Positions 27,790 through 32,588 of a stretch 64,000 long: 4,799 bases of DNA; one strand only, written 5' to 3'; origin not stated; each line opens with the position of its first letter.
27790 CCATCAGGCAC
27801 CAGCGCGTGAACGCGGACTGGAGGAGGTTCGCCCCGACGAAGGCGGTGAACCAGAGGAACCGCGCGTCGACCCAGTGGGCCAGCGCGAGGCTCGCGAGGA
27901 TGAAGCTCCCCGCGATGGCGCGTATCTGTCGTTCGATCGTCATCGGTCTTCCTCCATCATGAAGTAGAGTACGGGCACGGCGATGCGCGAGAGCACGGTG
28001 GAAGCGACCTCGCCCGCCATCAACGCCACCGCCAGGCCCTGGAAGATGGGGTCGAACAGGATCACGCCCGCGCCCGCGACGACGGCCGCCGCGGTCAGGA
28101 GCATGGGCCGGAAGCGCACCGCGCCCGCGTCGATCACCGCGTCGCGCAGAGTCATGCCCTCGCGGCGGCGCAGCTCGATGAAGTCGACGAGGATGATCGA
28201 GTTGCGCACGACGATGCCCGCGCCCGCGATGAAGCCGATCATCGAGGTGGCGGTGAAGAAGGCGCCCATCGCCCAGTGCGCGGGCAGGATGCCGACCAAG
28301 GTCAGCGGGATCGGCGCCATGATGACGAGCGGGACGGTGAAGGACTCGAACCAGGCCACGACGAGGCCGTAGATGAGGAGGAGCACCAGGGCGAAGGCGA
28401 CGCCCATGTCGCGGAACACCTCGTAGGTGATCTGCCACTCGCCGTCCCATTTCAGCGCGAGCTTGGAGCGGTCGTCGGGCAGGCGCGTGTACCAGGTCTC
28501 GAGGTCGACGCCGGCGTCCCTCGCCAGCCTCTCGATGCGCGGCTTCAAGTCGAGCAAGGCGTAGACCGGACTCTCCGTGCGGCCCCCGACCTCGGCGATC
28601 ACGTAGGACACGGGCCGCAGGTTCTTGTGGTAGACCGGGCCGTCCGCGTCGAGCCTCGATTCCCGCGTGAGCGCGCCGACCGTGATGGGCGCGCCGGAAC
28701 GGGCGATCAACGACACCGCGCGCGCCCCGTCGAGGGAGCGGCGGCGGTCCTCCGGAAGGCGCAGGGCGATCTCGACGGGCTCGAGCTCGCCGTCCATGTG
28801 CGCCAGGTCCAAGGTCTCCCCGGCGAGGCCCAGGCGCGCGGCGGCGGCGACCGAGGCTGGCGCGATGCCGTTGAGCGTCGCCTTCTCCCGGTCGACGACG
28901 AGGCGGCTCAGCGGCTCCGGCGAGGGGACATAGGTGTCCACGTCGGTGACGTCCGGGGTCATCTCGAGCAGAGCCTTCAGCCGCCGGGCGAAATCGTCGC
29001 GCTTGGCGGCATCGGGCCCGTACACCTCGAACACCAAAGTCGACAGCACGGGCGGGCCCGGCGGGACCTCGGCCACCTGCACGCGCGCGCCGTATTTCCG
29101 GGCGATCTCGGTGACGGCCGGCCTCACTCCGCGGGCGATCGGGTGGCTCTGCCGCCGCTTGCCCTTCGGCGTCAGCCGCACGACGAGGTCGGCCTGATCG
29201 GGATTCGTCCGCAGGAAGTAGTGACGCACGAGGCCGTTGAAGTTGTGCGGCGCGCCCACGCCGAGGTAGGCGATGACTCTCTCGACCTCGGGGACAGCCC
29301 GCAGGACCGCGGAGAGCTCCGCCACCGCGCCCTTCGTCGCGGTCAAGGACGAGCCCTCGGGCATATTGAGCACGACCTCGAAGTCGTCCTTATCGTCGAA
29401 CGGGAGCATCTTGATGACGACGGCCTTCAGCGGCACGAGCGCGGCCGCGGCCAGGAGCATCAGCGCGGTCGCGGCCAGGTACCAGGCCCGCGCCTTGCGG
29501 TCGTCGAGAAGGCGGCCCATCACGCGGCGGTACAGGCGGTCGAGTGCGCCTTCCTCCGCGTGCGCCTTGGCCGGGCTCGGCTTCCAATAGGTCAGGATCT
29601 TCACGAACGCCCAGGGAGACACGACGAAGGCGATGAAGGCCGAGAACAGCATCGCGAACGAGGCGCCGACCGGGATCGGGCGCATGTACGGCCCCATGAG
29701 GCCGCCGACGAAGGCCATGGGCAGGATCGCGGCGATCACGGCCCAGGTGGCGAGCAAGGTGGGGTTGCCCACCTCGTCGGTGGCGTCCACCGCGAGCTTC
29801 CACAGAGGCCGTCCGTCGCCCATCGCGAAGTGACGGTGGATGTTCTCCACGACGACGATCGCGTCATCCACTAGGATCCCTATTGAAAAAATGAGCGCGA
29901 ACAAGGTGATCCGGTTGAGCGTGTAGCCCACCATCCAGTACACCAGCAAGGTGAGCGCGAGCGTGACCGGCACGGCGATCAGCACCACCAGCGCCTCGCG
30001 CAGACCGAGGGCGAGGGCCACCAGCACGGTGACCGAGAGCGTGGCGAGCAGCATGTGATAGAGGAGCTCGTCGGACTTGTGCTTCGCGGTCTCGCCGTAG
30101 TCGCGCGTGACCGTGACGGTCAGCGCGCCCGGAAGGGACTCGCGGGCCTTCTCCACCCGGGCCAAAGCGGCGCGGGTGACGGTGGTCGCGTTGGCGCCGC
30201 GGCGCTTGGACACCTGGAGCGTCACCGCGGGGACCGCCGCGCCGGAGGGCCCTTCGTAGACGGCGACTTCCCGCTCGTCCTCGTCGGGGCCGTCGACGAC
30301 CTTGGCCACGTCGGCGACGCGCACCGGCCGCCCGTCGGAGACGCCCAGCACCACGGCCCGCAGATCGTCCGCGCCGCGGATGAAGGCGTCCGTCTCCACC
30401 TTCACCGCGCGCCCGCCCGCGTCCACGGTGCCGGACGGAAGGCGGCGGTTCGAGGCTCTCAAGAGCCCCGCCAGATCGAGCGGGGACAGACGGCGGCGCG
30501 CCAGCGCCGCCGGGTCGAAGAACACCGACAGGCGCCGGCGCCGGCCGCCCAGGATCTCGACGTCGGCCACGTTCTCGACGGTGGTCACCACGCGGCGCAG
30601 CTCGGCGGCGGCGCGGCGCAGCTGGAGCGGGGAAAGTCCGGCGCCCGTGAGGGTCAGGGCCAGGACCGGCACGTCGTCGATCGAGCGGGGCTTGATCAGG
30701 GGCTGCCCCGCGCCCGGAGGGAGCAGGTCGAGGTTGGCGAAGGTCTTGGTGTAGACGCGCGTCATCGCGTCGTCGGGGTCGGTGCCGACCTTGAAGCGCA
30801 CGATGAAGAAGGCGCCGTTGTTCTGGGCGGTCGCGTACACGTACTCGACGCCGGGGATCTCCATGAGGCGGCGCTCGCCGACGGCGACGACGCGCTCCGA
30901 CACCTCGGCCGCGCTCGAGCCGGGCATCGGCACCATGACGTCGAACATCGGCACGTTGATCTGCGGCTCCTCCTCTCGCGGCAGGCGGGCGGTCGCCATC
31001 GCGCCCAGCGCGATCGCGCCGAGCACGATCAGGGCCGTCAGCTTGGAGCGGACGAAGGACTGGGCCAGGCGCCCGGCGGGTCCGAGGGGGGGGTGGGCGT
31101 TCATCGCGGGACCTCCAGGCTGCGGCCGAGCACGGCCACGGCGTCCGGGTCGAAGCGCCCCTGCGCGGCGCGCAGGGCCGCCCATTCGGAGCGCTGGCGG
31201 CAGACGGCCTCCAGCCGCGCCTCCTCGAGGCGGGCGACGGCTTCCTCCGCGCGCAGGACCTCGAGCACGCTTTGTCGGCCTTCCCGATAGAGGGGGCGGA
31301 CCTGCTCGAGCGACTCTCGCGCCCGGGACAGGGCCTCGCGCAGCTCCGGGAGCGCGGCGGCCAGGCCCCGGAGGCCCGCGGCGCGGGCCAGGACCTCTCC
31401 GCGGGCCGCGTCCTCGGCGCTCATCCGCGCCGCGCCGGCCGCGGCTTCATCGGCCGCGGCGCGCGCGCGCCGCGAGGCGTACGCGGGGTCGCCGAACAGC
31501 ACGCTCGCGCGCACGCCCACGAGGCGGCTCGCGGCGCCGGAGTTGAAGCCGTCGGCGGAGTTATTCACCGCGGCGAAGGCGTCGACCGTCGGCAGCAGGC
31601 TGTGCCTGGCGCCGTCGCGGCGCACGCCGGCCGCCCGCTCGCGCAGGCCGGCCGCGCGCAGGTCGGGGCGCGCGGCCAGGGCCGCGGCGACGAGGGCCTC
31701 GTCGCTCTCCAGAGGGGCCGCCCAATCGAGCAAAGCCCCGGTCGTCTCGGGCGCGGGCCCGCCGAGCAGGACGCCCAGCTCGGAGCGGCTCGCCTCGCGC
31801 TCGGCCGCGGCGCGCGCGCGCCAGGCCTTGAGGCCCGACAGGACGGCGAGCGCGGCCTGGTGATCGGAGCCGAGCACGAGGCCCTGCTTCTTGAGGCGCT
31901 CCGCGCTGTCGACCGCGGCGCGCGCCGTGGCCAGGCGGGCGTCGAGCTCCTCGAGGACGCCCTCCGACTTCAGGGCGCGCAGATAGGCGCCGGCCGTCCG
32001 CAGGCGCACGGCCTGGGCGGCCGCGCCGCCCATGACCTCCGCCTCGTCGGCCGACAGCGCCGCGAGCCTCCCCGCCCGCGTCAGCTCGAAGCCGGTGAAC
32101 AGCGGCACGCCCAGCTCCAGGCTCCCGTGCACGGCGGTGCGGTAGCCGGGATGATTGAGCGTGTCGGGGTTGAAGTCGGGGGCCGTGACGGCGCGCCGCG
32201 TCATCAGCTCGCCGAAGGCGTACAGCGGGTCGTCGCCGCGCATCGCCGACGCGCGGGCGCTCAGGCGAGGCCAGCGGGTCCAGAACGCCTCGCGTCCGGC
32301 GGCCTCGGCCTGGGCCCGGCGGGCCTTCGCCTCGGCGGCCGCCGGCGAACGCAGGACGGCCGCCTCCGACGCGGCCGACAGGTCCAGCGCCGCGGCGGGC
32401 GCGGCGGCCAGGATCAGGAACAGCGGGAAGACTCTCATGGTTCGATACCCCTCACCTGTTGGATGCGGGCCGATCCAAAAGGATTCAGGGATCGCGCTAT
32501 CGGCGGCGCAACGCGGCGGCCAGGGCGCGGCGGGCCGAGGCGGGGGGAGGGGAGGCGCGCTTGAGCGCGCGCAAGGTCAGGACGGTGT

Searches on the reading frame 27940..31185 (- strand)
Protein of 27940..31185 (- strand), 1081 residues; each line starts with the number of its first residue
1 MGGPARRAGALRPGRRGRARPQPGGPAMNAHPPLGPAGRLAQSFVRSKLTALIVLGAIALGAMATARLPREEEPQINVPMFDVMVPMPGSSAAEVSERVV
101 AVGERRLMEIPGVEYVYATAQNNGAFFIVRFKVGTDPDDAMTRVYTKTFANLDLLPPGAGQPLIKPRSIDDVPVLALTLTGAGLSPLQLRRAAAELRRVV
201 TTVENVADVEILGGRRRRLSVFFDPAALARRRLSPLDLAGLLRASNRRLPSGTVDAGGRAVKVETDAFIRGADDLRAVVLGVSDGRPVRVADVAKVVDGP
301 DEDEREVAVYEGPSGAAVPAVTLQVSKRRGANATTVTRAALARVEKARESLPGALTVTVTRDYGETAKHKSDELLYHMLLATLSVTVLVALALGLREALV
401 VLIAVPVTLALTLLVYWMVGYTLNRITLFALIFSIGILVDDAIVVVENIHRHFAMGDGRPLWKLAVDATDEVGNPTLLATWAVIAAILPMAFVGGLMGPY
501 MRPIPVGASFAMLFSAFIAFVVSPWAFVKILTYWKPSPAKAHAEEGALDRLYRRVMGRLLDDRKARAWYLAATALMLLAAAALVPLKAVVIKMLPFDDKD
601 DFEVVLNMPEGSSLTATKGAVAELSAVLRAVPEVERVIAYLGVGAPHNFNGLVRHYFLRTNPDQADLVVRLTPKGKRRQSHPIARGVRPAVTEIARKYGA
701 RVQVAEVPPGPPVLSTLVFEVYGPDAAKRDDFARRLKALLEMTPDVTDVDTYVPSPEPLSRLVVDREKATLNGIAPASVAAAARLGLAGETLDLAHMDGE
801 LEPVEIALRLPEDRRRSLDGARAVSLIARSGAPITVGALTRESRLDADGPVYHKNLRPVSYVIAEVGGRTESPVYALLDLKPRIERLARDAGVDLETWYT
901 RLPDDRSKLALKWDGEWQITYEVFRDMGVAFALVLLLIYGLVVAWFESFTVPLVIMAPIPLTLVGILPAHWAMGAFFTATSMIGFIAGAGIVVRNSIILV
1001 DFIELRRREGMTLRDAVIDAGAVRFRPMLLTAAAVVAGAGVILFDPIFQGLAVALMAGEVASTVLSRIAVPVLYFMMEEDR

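Call 73: search_protein_families(library=pfam, proteins=[window:27940-31185:-], max_evalue=0.0001)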
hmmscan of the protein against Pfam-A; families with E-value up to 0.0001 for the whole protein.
window:27940-31185:- (1081 aa): 1 family
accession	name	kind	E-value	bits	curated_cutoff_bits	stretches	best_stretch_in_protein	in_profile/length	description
PF00873.25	ACR_tran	-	3.8e-142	475.6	28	1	46-1077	8-1020/1021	AcrB/AcrD/AcrF family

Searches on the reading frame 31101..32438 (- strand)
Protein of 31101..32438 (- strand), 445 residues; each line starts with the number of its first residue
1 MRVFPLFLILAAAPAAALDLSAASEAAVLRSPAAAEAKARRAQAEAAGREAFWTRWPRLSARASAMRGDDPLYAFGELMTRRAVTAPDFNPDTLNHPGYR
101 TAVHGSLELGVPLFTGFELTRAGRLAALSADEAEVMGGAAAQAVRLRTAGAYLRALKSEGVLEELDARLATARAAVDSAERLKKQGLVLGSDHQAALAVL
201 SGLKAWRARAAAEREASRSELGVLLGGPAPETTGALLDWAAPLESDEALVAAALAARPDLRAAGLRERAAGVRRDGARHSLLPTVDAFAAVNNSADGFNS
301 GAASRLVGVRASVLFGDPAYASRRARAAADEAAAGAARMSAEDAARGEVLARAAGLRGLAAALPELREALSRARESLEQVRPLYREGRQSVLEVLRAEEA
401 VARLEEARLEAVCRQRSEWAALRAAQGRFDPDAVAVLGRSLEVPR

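Call 73: search_protein_families(library=pfam, proteins=[window:31101-32438:-], max_evalue=0.0001)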
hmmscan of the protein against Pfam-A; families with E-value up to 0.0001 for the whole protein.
window:31101-32438:- (445 aa): 1 family
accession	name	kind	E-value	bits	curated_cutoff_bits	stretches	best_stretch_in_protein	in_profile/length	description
PF02321.23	OEP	-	8.7e-25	88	22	2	248-422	3-182/187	Outer membrane efflux protein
